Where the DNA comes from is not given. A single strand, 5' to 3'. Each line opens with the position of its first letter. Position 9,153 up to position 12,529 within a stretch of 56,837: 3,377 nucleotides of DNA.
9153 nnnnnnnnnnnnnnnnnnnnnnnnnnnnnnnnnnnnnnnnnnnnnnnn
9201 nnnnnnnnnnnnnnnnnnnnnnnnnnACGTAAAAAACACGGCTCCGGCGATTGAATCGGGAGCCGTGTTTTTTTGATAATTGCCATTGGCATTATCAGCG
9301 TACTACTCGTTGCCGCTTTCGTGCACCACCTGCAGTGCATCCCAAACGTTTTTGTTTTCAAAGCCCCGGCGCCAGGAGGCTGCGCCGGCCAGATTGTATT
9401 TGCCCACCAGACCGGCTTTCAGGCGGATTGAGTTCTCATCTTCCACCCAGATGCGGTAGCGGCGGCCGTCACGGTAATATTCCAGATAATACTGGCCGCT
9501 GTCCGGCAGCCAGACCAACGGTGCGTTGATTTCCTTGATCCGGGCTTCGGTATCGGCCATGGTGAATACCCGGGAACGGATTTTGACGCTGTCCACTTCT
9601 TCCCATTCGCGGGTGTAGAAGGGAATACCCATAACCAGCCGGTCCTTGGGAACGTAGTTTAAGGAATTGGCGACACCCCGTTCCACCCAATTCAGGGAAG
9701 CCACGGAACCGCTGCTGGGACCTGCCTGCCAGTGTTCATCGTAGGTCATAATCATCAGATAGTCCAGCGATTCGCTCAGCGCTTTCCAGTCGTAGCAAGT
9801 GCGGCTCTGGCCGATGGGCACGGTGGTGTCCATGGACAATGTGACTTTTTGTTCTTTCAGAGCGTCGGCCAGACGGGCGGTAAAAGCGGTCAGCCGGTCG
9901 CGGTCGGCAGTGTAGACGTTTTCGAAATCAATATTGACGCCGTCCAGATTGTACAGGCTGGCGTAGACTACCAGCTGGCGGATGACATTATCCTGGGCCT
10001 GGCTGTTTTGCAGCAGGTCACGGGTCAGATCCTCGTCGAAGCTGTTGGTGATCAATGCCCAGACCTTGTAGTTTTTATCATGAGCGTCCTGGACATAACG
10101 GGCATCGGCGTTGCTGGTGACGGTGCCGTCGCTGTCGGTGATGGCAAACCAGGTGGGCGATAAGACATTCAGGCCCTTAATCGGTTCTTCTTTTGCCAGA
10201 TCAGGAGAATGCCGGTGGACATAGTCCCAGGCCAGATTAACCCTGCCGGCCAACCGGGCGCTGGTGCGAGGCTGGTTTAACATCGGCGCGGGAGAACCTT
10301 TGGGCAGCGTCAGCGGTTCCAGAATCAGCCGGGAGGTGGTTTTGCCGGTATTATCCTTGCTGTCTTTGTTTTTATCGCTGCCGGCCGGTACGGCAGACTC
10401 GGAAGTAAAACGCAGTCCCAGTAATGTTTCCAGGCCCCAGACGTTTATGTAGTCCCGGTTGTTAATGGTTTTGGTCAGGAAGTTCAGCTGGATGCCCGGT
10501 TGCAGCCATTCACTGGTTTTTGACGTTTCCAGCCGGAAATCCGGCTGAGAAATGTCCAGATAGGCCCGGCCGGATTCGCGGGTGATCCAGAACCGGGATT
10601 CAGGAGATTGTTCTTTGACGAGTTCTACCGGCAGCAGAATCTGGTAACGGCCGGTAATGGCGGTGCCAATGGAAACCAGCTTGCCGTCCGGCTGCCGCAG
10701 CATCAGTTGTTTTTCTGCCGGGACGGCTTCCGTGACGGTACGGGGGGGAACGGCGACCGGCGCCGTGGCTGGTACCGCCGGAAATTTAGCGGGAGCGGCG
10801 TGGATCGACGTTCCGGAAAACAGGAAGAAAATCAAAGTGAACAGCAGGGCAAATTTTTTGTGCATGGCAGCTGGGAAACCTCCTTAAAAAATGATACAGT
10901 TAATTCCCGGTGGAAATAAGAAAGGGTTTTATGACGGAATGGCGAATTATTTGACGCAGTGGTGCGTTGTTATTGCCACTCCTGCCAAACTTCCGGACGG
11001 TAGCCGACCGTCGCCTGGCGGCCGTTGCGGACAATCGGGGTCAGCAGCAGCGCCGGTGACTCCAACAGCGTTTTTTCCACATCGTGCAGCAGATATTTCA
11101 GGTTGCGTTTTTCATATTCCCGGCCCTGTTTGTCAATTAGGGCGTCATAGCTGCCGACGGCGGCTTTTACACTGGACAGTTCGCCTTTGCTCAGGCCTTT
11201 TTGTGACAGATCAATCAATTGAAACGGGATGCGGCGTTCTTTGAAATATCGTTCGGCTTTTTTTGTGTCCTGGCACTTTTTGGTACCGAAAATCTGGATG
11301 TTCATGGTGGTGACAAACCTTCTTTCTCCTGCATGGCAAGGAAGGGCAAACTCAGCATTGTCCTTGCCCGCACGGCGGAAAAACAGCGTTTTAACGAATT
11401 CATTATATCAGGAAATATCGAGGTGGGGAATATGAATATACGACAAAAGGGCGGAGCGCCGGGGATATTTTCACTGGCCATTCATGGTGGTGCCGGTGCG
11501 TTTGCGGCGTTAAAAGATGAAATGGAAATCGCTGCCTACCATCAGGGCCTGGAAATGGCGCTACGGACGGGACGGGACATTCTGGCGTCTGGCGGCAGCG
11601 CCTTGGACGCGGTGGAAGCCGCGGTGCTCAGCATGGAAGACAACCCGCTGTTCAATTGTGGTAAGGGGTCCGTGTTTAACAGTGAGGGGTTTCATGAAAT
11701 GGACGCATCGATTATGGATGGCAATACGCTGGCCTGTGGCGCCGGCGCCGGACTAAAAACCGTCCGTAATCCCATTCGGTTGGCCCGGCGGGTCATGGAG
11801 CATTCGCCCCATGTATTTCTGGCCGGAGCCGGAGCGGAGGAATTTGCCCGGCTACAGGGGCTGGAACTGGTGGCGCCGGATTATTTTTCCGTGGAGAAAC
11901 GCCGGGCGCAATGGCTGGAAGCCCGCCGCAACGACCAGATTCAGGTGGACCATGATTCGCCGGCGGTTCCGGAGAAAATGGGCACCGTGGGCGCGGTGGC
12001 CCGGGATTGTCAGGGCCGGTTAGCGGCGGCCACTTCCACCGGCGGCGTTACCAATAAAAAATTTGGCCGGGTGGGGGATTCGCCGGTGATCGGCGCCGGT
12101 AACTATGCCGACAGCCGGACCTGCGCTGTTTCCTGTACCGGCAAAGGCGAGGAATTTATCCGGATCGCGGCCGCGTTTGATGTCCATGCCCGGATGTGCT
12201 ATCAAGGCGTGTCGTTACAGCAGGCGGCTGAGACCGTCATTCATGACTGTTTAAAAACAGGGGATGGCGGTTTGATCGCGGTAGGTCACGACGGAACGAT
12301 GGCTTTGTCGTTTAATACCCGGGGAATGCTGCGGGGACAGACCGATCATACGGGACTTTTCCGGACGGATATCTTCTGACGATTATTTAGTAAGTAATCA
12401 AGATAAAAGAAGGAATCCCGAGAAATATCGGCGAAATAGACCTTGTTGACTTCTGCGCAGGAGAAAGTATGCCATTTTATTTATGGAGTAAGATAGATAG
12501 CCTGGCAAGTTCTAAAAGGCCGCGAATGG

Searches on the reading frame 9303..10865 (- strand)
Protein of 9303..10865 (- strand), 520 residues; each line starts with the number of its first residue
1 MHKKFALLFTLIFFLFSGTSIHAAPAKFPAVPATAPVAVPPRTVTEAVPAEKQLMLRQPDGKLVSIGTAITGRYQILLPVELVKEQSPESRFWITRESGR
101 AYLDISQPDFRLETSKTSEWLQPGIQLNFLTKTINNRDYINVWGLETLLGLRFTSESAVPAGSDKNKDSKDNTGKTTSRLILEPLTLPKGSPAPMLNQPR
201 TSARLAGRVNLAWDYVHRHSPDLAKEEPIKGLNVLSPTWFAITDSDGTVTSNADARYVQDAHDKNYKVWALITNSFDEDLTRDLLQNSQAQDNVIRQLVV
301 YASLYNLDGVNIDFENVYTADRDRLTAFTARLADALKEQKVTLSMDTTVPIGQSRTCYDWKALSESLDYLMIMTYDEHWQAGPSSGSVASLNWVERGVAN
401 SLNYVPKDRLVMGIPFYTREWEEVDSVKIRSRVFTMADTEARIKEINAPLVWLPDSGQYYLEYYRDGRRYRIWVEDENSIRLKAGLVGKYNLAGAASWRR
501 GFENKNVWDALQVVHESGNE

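Call 75: search_protein_families(library=pfam, proteins=[window:9303-10865:-], max_evalue=0.00001)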
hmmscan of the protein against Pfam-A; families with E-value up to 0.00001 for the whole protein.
window:9303-10865:- (520 aa): 2 families
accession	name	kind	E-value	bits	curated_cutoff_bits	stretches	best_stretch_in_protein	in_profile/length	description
PF00704.34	Glyco_hydro_18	-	1e-25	91.6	29.6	1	240-501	30-315/317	Glycosyl hydrolases family 18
PF23916.1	TIM-barrel_EndoS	-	4.1e-06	27.1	27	1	253-438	47-225/238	Endo-beta-N-acetylglucosaminidase EndoS TIM-barrel domain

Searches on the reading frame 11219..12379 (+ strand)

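Call 75: search_protein_families(library=pfam, proteins=[window:11219-12379:+], max_evalue=0.00001)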
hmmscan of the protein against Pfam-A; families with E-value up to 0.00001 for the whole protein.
window:11219-12379:+ (386 aa): 1 family
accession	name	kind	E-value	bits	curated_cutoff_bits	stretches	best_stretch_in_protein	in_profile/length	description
PF01112.23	Asparaginase_2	-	1.1e-108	363.5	27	1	86-379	3-302/309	Asparaginase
